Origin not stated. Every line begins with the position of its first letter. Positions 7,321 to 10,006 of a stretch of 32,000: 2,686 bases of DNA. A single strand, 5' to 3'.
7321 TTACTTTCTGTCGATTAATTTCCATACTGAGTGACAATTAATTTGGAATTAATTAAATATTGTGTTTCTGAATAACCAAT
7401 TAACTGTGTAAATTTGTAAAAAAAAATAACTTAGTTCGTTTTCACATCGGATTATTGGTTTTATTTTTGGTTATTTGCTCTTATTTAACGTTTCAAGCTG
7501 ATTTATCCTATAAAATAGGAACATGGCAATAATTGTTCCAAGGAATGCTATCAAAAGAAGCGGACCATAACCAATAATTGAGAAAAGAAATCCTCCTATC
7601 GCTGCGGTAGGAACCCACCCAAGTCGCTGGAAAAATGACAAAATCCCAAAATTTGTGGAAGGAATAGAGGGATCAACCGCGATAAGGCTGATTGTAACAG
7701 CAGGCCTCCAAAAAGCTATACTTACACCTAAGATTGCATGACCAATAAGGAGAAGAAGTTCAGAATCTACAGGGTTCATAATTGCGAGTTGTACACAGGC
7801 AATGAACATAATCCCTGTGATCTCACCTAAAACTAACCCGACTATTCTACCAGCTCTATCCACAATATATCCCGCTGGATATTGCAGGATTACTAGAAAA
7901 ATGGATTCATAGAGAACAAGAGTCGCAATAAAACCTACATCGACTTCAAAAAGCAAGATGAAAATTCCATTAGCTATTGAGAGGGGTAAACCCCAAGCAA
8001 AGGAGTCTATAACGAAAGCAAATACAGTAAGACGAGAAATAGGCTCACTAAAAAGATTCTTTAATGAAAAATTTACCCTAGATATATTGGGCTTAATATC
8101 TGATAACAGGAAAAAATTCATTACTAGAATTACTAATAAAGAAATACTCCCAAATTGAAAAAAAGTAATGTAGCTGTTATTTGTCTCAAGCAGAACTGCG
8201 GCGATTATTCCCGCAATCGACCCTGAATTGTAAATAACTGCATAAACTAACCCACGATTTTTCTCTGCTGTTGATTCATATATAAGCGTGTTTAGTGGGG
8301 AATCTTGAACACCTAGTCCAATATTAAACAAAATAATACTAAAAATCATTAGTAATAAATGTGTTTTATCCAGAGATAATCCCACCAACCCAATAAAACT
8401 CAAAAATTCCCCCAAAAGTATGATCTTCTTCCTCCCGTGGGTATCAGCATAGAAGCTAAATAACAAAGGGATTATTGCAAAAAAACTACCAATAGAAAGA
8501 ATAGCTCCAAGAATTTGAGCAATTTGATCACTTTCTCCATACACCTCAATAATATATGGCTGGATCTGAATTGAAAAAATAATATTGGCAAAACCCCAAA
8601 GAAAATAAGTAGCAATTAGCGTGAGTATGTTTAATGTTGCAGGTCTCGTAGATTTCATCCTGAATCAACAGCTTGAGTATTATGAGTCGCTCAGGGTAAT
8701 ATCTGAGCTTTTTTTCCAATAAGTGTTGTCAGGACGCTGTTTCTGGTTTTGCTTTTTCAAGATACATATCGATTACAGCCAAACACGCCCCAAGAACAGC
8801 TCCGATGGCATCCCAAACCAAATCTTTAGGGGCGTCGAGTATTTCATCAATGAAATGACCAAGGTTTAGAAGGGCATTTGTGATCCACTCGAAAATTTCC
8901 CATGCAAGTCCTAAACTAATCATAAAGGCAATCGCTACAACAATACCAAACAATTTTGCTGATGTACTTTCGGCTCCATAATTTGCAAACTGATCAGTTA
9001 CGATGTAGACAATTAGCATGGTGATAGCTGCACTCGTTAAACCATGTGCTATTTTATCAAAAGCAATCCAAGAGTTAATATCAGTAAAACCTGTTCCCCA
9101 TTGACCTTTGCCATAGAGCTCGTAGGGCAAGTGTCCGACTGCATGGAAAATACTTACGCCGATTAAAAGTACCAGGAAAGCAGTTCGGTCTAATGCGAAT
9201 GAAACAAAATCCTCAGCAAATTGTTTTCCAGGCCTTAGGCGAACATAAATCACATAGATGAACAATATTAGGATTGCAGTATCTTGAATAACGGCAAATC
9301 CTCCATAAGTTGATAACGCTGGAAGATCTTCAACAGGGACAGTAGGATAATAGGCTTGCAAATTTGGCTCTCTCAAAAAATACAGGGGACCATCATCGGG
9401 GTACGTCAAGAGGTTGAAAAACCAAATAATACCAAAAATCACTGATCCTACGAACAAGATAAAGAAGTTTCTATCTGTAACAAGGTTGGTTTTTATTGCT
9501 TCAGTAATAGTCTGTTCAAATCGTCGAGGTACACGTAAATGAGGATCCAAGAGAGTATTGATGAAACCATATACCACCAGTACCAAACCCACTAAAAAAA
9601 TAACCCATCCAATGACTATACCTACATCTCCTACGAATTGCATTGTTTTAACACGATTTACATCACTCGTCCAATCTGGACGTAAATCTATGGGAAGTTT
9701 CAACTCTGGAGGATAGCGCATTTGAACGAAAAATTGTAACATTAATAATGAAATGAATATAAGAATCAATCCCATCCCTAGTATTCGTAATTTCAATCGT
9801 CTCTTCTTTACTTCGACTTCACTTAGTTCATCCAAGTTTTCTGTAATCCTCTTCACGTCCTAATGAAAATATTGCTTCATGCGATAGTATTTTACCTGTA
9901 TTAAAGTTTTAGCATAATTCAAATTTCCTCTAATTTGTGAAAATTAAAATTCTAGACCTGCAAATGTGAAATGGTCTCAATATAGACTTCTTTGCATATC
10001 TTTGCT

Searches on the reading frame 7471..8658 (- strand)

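Call 3: search_protein_families(library=pfam, proteins=[window:7471-8658:-], max_evalue=0.01)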
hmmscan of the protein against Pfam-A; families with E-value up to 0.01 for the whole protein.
window:7471-8658:- (395 aa): 1 family
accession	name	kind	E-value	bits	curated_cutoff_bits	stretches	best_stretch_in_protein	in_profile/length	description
PF07690.21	MFS_1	-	7.3e-22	78.2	33.4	2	15-348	2-343/347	Major Facilitator Superfamily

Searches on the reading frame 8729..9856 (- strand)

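Call 3: search_protein_families(library=pfam, proteins=[window:8729-9856:-], max_evalue=0.01)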
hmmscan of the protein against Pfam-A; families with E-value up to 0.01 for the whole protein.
window:8729-9856:- (375 aa): 1 family
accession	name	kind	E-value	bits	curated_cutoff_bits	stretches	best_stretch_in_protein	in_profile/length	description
PF09997.14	DUF2238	-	0.00053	20.3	26.4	1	219-331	13-116/140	Predicted membrane protein (DUF2238)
